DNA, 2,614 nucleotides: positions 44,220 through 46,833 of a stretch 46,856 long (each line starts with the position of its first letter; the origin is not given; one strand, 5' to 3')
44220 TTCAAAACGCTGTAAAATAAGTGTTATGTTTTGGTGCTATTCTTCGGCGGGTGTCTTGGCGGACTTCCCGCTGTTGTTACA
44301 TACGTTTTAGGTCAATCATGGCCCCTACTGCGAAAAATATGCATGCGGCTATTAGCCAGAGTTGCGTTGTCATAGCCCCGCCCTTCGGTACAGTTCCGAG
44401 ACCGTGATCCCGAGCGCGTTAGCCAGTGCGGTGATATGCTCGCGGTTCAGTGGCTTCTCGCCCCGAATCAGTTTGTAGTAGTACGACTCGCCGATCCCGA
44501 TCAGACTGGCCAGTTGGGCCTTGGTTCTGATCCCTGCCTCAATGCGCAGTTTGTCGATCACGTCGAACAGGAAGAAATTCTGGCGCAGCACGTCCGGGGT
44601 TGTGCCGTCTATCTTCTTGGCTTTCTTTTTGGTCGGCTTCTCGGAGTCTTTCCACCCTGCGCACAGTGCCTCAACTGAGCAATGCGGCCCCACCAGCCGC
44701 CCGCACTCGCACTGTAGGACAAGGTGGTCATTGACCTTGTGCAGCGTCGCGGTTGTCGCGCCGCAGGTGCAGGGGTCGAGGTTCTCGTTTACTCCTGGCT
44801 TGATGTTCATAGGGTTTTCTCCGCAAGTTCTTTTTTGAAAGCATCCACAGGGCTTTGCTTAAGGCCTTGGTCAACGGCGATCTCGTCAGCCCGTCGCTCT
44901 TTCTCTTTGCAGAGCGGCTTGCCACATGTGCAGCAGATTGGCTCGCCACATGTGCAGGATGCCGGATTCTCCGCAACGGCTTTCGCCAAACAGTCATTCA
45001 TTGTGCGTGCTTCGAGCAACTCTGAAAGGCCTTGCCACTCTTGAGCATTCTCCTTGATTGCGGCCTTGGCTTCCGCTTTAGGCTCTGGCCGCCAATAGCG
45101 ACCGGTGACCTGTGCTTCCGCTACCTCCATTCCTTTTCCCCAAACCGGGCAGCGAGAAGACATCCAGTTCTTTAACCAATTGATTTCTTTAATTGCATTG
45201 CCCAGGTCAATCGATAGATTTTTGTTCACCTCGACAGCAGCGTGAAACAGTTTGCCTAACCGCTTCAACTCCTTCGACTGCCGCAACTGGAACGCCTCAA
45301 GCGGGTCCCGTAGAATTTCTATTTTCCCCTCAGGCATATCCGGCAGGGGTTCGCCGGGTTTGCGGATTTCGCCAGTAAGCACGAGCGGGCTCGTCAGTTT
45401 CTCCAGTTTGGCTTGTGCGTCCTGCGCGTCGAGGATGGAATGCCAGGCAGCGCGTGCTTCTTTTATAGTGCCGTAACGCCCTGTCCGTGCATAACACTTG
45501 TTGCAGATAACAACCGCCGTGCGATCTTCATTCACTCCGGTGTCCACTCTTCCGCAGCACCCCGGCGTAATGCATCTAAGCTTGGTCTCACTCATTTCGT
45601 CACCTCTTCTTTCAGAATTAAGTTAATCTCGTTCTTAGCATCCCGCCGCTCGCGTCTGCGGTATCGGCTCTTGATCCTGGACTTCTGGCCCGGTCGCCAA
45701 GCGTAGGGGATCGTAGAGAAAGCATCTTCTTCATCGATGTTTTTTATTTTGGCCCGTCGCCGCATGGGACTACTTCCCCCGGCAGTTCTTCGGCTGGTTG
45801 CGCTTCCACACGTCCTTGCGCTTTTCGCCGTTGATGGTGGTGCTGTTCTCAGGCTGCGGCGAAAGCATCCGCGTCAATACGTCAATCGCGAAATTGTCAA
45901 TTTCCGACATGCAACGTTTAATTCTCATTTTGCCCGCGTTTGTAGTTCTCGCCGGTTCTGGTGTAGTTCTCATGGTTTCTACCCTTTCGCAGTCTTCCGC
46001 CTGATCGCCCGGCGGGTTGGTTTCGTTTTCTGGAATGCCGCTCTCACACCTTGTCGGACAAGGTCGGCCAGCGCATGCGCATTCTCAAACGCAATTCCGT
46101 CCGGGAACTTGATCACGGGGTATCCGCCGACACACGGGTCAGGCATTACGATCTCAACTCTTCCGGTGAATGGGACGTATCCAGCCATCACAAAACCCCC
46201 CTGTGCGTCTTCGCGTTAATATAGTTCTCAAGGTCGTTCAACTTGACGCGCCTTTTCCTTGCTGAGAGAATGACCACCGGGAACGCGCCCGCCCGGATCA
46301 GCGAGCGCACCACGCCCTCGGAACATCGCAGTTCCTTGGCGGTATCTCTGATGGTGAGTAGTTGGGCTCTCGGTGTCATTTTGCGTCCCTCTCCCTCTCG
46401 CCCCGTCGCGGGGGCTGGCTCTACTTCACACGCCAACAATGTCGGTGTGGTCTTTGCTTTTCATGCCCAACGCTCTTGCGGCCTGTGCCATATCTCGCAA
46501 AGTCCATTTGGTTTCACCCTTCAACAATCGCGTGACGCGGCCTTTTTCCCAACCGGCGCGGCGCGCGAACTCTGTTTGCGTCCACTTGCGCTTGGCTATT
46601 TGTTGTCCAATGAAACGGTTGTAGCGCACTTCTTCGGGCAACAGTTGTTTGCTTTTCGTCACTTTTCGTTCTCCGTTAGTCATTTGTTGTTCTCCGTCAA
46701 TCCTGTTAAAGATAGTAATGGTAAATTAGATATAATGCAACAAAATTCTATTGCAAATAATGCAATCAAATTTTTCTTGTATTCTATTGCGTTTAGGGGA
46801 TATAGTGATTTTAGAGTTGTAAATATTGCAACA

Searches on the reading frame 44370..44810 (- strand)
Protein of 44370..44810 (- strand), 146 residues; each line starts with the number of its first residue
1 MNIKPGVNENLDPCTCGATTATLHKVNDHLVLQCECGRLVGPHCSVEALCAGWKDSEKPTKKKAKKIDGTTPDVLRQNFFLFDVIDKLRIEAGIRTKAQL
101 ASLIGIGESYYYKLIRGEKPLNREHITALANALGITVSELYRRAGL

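Call 31: search_protein_families(library=phrogs, proteins=[window:44370-44810:-], max_evalue=0.001)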
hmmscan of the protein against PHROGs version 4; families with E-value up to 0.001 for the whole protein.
window:44370-44810:- (146 aa): 4 families
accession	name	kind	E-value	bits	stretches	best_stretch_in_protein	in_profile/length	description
phrog_8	-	transcription regulation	2e-07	31.8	1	76-141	72-136/346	transcriptional regulator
phrog_4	-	transcription regulation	5.1e-07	30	1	67-142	132-193/400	transcriptional repressor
phrog_3949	-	transcription regulation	5.3e-05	24.3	1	85-145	17-77/161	transcriptional repressor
phrog_4583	-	transcription regulation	0.00012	23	1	94-141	23-70/81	transcriptional repressor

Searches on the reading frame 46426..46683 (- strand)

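Call 31: search_protein_families(library=phrogs, proteins=[window:46426-46683:-], max_evalue=0.001)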
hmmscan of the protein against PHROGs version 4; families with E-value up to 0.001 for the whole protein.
window:46426-46683:- (85 aa): 9 families
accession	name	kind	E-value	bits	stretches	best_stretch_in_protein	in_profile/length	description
phrog_1373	-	transcription regulation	7.9e-09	36.7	1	29-75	72-118/166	transcriptional regulator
phrog_925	-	DNA, RNA and nucleotide metabolism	8.4e-08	32.9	1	27-78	11-62/67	HTH DNA binding protein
phrog_4583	-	transcription regulation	1.5e-06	29.1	1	25-75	15-65/81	transcriptional repressor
phrog_3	-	transcription regulation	4.6e-05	24.4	1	29-74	97-139/430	transcriptional repressor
phrog_4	-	transcription regulation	6e-05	23.2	1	22-74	139-186/400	transcriptional repressor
phrog_2339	-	DNA, RNA and nucleotide metabolism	0.00017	22.5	1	25-75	30-81/98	HTH DNA binding protein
phrog_2439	-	transcription regulation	0.00021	21.3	1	29-76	16-63/367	transcriptional regulator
phrog_8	-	transcription regulation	0.00052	20.6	1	23-68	165-207/346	transcriptional regulator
phrog_4779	-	transcription regulation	0.00059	21.3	1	28-60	10-42/98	transcriptional regulator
